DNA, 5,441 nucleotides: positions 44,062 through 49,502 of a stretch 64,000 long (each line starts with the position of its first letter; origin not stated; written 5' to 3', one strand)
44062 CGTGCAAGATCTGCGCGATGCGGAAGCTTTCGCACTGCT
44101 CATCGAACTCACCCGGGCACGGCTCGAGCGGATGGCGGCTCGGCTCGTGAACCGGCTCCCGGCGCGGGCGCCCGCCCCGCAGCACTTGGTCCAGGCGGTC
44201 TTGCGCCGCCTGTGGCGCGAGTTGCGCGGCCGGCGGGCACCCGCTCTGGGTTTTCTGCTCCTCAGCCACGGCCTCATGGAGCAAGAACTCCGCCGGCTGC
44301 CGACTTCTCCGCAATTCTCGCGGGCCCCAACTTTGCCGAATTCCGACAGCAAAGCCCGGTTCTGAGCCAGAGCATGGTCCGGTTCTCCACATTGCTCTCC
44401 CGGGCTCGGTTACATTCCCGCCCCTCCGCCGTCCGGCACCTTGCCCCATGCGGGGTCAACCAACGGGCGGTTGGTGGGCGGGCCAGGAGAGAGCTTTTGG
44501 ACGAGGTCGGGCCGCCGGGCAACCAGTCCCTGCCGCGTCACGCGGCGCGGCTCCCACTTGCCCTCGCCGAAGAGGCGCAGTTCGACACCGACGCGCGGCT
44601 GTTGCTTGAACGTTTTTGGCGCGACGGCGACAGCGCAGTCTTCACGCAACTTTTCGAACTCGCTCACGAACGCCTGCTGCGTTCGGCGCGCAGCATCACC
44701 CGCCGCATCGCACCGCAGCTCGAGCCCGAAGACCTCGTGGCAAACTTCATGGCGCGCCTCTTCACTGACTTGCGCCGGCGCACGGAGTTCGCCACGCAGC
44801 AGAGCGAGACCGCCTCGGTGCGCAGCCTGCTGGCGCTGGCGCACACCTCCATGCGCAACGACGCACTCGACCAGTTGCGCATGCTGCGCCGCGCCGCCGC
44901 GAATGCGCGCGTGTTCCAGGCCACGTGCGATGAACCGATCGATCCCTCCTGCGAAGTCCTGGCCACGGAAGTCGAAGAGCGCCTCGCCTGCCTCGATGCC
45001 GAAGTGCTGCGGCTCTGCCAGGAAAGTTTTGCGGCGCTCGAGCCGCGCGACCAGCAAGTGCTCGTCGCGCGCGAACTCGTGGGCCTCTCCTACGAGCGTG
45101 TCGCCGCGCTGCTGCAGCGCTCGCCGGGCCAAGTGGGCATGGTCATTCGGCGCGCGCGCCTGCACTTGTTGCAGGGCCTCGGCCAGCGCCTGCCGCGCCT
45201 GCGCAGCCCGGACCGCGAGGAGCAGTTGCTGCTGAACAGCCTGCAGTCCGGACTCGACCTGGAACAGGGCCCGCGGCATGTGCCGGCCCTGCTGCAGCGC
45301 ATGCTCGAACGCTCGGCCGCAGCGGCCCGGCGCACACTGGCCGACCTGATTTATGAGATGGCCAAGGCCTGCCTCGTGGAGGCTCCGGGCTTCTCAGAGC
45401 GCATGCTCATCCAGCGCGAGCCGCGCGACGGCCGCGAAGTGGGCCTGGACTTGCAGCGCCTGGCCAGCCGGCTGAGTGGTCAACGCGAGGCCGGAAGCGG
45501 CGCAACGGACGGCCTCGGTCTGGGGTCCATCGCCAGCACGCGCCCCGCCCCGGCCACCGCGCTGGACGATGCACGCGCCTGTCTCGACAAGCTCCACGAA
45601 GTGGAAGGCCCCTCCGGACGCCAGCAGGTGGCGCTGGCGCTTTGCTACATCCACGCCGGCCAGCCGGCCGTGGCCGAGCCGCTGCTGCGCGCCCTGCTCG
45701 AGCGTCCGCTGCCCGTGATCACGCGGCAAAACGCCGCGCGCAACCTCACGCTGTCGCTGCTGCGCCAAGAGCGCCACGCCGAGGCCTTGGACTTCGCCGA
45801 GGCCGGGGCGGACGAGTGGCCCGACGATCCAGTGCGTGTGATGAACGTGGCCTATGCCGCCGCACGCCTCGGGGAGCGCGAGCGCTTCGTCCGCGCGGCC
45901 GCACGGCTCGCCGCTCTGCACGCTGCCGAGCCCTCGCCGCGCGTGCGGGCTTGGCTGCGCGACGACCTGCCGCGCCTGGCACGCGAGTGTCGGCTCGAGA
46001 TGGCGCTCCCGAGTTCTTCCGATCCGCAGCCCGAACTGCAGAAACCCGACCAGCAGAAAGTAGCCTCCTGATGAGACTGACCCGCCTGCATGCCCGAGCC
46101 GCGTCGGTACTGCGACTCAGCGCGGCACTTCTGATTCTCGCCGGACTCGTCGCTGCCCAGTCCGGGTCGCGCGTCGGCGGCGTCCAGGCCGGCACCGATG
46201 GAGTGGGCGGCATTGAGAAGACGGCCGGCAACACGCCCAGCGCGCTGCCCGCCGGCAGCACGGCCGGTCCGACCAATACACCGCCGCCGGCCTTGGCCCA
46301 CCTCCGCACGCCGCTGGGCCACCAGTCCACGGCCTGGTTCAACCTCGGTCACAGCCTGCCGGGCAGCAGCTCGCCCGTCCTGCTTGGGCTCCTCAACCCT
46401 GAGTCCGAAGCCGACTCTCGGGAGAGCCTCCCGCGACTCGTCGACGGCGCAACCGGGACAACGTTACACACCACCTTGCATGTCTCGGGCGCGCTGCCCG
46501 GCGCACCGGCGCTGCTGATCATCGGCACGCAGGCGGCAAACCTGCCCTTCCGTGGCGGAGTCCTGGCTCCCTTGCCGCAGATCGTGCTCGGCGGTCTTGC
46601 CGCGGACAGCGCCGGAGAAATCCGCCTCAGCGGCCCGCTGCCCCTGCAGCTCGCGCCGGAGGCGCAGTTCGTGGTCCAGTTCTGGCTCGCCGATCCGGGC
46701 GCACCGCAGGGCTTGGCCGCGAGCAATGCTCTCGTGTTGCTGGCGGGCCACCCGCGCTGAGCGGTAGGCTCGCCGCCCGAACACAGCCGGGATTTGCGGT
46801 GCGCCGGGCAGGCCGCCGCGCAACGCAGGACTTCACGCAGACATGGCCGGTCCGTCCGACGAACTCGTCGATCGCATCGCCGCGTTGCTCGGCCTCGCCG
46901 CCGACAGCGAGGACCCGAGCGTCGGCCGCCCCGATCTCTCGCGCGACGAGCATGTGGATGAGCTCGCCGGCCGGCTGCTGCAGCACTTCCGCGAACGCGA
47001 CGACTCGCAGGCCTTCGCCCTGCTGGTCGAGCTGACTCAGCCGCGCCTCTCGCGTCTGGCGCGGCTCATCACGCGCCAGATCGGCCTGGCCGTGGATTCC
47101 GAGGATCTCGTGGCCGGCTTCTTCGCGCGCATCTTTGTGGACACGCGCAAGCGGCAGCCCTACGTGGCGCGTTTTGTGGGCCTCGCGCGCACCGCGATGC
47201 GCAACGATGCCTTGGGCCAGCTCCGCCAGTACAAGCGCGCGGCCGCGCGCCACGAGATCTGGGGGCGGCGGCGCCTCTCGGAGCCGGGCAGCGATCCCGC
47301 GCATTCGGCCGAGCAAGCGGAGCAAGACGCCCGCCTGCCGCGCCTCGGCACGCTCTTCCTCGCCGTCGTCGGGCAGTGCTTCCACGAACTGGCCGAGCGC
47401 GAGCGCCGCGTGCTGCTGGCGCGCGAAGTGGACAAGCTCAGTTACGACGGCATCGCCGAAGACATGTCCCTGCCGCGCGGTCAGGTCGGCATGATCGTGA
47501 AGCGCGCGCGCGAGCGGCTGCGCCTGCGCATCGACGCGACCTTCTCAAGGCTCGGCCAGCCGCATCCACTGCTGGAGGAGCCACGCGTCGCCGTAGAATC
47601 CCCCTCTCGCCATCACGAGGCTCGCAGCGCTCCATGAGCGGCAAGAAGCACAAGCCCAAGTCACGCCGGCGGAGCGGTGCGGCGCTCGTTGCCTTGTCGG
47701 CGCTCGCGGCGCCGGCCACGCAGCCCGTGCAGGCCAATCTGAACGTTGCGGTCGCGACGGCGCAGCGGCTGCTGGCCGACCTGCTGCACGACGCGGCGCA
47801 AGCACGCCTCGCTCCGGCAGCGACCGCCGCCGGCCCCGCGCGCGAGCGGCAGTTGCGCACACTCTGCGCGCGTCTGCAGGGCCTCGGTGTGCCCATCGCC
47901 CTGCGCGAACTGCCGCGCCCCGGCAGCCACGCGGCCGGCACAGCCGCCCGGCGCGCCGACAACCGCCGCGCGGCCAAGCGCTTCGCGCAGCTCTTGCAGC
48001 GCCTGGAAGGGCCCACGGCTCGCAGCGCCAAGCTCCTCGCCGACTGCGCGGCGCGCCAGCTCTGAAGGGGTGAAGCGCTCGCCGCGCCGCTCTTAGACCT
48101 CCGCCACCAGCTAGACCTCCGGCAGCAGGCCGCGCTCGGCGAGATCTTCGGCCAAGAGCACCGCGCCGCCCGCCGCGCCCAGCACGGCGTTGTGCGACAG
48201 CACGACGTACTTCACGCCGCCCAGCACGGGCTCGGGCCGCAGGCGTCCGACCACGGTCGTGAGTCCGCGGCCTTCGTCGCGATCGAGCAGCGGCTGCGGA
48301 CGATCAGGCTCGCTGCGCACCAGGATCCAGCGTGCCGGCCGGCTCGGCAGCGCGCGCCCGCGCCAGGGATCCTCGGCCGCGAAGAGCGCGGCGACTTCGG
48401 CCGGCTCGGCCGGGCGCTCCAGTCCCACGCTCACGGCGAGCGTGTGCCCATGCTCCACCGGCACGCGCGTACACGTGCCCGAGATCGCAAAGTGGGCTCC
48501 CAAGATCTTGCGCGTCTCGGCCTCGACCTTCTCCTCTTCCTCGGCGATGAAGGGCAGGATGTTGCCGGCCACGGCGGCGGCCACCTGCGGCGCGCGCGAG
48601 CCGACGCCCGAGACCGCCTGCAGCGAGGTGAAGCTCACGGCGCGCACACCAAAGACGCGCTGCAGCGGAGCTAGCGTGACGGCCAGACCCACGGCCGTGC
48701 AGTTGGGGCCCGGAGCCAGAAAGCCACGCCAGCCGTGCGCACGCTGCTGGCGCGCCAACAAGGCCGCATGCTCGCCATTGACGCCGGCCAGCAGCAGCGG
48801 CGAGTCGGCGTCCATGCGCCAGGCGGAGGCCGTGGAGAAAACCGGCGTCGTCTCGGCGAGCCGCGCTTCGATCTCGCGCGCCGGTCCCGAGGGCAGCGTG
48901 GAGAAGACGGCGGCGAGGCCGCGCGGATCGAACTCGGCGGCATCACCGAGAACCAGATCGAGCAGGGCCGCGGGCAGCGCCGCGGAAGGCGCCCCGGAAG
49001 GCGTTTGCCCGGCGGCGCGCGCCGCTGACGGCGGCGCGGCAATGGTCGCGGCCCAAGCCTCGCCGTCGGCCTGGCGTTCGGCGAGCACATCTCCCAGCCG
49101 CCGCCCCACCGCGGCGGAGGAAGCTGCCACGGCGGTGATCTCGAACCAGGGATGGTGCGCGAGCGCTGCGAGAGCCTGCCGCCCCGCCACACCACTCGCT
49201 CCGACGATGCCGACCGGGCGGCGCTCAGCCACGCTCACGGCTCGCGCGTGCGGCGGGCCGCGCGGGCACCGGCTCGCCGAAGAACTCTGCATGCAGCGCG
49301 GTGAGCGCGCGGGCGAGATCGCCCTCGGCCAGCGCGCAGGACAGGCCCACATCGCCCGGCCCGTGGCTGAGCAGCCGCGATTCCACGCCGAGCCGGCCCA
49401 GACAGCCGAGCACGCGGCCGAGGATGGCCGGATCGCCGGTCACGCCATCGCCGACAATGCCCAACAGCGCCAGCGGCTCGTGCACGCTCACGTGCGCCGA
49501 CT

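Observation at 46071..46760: An unnamed ~100-aa C-terminal module shared by five unrelated secreted proteins (candidate sorting/anchoring domain)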

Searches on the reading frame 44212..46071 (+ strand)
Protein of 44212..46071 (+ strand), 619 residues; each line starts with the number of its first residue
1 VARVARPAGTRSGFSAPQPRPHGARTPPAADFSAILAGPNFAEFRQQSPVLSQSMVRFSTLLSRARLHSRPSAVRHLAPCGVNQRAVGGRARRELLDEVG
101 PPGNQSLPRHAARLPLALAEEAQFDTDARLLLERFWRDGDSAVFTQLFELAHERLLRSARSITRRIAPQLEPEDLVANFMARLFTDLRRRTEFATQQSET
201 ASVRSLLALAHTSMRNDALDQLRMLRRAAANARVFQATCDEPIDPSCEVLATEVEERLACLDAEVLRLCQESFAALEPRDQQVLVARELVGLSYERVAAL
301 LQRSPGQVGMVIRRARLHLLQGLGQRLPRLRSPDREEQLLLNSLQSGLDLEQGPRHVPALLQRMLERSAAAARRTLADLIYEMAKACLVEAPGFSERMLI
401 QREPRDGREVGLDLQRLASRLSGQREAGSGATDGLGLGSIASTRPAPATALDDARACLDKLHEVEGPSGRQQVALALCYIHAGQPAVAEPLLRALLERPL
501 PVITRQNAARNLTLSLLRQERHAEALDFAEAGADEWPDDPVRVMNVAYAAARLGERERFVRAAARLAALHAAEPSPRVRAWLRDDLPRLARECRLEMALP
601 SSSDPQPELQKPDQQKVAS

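Call 15: search_protein_families(library=pfam, proteins=[window:44212-46071:+], max_evalue=0.001)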
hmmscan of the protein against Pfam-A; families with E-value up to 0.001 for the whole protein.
window:44212-46071:+ (619 aa): 2 families
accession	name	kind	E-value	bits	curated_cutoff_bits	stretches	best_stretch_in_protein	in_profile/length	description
PF08281.18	Sigma70_r4_2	-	4.8e-08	33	25.7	1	273-319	8-54/54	Sigma-70, region 4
PF04545.22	Sigma70_r4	-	0.00014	21.7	24.1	1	274-319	3-48/50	Sigma-70, region 4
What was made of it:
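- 44212..46071 (+): Context only. This sigma-70 region-4 protein has a long C-terminal extension, and its stop codon overlaps the start codon of C by 1 nt (TGATG). Pfam finds Sigma70_r4_2 (call 15).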

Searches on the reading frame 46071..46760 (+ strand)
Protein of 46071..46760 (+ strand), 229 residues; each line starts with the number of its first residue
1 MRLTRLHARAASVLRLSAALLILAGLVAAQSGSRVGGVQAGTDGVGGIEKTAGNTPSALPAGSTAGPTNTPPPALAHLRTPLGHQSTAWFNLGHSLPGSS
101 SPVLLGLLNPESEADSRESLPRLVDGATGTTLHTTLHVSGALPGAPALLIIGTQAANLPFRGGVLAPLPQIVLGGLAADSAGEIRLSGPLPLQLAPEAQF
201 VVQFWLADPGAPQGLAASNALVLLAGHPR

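Call 5: search_protein_families(library=pfam, proteins=[window:46071-46760:+], max_evalue=1)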
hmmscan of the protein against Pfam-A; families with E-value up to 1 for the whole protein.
window:46071-46760:+ (229 aa): 0 families

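Call 6: search_protein_families(library=ncbifam, proteins=[window:46071-46760:+], max_evalue=1)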
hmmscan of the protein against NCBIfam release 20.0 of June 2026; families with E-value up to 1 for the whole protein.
window:46071-46760:+ (229 aa): 0 families
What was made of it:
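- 46071..46760 (+): Protein C (229 aa). It consists of a signal peptide, a low-complexity Gly/Thr/Pro linker of about 55 aa, and the module, with no other domain. No Pfam or NCBIfam hit (calls 5, 6).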

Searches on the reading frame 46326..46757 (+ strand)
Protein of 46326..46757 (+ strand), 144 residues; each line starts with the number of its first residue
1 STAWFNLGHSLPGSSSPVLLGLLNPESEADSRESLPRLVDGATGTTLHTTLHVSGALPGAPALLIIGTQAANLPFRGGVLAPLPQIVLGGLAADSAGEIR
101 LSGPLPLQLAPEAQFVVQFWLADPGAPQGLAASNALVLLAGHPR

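Call 8: find_homologous_proteins(query=window:46326-46757:+, max_evalue=0.01)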
Query seq(144 aa) (144 aa): 2 proteins with E <= 0.01 among 602 candidates.
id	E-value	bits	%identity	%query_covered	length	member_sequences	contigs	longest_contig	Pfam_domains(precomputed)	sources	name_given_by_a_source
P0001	7.3e-77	274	93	100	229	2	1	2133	-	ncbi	-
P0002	1.4e-6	46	47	60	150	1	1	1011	-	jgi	jgi:hypothetical protein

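Call 16: search_protein_representatives(alignment_id=A2)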
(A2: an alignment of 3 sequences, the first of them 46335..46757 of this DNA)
Query: 3 sequences, 121 profile positions. Proteins with E-value up to 0.001 (for the whole library): 5713; up to 1e-10: 3697; up to 1e-30: 5. The best 150 are listed.
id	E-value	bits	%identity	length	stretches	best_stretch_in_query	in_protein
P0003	9.2e-52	190.5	-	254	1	1-121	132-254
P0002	8.5e-48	177.7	-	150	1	1-121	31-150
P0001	2.3e-43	163.4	-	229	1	1-118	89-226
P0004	2.4e-31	124.6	-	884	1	1-121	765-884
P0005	6.4e-31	123.2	-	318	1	1-120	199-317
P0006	1.2e-30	122.3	-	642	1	1-121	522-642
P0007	1.4e-30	122.1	-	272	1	1-121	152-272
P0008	2.2e-30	121.5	-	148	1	1-120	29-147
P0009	5.8e-30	120.1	-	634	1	1-121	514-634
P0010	6.3e-30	120.0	-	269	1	4-120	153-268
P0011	1.2e-29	119.1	-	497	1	1-121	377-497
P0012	1.9e-29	118.5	-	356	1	1-121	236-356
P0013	2.0e-29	118.4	-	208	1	1-121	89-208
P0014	2.5e-29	118.1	-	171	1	1-121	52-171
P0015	2.8e-29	117.9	-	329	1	1-120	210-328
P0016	2.9e-29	117.9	-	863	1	1-121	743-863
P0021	4.4e-29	117.3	-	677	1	1-120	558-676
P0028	1.0e-28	116.1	-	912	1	1-120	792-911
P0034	2.6e-28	114.8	-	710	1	1-121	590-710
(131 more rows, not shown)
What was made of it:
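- All 150 best hits have the module at the C-terminus (call 16).
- Tried and rejected: The exhaustive profile search was needed (call 16).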

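Call 23: search_protein_families(library=pfam, alignment_id=A3, max_evalue=0.001)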
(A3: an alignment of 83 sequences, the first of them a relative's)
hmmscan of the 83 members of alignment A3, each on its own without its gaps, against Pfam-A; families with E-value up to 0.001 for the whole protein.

A. member 1, P0004 (884 aa): 3 families
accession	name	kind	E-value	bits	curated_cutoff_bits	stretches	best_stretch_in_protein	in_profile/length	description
PF13517.12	FG-GAP_3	-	2e-94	310.6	26.9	12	368-434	1-61/61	FG-GAP-like repeat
PF01839.29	FG-GAP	-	8e-29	99.5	22.1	1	202-218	5-21/37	FG-GAP repeat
PF14779.12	BBS1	-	7e-05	22.9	27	0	409-438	9-38/254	Ciliary BBSome complex subunit 1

B. families by the number of members that match (of 83 scanned): 42 families (the first 25 are shown)
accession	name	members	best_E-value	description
PF13517.12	FG-GAP_3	24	2e-94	FG-GAP-like repeat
PF01839.29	FG-GAP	24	1.1e-71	FG-GAP repeat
PF25778.1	DUF7948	10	4.2e-47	Domain of unknown function (DUF7948)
PF14312.12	FG-GAP_2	8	1.6e-190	FG-GAP repeat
PF06739.17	SBBP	5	5.6e-23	Beta-propeller repeat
PF18911.6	PKD_4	4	2.9e-27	PKD domain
PF00801.26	PKD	4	4.4e-20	PKD domain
PF13229.12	Beta_helix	3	6.3e-27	Right handed beta helix region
PF17164.10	DUF5122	3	1.9e-05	Domain of unknown function (DUF5122) beta-propeller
PF13540.12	RCC1_2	2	7.3e-52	Regulator of chromosome condensation (RCC1) repeat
PF25390.1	WD40_RLD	2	2e-51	RCC1-like domain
PF02415.23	Chlam_PMP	2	3.9e-12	Chlamydia polymorphic membrane protein (Chlamydia_PMP) repeat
PF25384.1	Alsin_RLD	2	9.7e-12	Alsin RCC1-like domain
PF00415.24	RCC1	2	1.7e-08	Regulator of chromosome condensation (RCC1) repeat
PF01364.23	Peptidase_C25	1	2.4e-43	Peptidase family C25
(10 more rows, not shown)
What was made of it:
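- Closest known: Bacterial pre-peptidase C-terminal domain. Different: PPC is mainly attached to peptidases and is about 70-90 aa, whereas this module has far broader partners (call 23).
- Few carbohydrate-active enzymes among the partners, which argues against substrate targeting (call 23). Partners are mostly propellers, adhesin-like repeats and proteases rather than glycoside hydrolases or lyases (call 23).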

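Call 56: list_cluster_members(proteins=[P0004, P0006, P0009, P0011, P0016, P0021, P0028, P0034, P0008, P0003])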
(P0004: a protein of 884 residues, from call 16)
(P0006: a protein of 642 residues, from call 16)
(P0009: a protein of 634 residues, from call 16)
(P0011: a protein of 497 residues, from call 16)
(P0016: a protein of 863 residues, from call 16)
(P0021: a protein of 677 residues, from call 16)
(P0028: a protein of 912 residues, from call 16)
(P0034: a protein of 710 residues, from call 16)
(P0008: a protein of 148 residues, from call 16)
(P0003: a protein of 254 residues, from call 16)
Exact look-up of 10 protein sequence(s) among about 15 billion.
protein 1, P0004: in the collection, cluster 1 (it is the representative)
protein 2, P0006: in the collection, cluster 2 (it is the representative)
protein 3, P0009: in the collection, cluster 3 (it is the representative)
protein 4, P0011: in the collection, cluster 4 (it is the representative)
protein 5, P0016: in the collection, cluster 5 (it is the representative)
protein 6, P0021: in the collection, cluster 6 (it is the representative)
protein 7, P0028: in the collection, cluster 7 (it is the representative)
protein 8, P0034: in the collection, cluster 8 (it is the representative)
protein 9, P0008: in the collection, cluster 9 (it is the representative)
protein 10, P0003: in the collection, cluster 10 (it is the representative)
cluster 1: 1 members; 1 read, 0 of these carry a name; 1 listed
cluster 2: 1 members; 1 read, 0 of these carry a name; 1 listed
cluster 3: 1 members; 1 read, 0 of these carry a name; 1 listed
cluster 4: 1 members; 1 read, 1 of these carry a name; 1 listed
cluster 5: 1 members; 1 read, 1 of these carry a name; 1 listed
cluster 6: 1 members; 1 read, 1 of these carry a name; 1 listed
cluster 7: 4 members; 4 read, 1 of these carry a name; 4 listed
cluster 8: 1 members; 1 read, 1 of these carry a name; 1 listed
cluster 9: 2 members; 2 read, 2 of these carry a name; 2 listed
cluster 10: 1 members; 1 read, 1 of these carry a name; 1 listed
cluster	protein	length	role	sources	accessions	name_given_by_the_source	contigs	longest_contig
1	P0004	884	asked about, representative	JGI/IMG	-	-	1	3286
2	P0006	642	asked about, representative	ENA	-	-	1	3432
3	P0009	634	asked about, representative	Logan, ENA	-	-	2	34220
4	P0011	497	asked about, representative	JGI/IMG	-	hypothetical protein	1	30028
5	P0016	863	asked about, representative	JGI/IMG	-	hypothetical protein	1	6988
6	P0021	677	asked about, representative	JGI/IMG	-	hypothetical protein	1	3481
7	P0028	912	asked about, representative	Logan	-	-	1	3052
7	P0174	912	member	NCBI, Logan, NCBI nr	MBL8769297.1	MAG: hypothetical protein JNL94_18130 [Planctomycetes bacterium] | hypothetical protein [Planctomycetota bacterium]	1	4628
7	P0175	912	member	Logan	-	-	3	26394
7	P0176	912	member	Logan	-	-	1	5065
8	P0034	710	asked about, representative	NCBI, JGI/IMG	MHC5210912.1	MAG: CBM96 family carbohydrate-binding protein [Planctomycetota bacterium] | PKD repeat protein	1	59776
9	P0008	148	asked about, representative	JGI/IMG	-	hypothetical protein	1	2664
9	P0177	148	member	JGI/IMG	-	hypothetical protein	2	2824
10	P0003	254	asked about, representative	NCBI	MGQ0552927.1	MAG: hypothetical protein ACT4PU_06880 [Planctomycetota bacterium]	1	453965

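Call 58: search_protein_families(library=pfam, proteins=[window:46335-46757:+], max_evalue=10)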
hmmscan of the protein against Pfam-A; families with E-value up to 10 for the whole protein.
window:46335-46757:+ (141 aa): 1 family
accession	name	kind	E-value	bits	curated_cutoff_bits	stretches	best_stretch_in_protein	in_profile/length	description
PF17700.6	DUF5546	-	0.14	12.7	29.4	1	8-90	48-123/135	Family of unknown function (DUF5546)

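Call 59: search_protein_families(library=ncbifam, proteins=[window:46335-46757:+], max_evalue=10)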
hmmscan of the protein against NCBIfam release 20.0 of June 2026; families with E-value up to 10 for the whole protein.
window:46335-46757:+ (141 aa): 0 families

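Call 74: find_encoding_contigs(protein=P0001, flank=3000, max_places=3)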
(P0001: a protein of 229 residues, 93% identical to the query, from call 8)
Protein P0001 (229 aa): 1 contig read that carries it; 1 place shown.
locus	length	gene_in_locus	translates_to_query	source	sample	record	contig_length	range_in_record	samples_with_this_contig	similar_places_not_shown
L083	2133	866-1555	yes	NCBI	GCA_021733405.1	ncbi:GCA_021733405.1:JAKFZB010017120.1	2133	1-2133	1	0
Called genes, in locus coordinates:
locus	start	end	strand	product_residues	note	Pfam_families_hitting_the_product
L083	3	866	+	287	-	?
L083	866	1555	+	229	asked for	-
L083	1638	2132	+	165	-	?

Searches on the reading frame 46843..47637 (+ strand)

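Call 15: search_protein_families(library=pfam, proteins=[window:46843-47637:+], max_evalue=0.001)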
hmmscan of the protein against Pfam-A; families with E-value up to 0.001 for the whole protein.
window:46843-47637:+ (264 aa): 2 families
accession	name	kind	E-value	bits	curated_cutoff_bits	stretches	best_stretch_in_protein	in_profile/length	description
PF04545.22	Sigma70_r4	-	1.6e-09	37.6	24.1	1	180-227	2-49/50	Sigma-70, region 4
PF08281.18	Sigma70_r4_2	-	5.7e-09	35.9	25.7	1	176-226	4-54/54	Sigma-70, region 4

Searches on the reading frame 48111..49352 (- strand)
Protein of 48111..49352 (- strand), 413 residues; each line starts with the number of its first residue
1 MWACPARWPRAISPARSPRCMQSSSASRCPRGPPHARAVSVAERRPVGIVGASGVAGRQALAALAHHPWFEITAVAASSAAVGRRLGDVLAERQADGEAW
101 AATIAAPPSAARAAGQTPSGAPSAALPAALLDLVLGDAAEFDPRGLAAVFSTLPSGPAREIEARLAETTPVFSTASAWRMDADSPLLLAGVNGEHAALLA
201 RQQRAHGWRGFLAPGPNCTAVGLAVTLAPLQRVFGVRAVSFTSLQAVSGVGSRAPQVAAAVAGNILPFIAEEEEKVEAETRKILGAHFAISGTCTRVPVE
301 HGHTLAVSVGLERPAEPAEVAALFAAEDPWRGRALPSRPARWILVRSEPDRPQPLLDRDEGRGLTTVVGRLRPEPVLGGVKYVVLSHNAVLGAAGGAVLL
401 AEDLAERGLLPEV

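Call 15: search_protein_families(library=pfam, proteins=[window:48111-49352:-], max_evalue=0.001)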
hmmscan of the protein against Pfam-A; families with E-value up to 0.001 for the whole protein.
window:48111-49352:- (413 aa): 2 families
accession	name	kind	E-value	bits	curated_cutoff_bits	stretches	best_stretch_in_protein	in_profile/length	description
PF02774.23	Semialdhyde_dhC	-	2.1e-25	90.4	26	1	227-390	1-183/184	Semialdehyde dehydrogenase, dimerisation domain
PF01118.30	Semialdhyde_dh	-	3.1e-17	63.6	26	2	47-91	2-46/121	Semialdehyde dehydrogenase, NAD binding domain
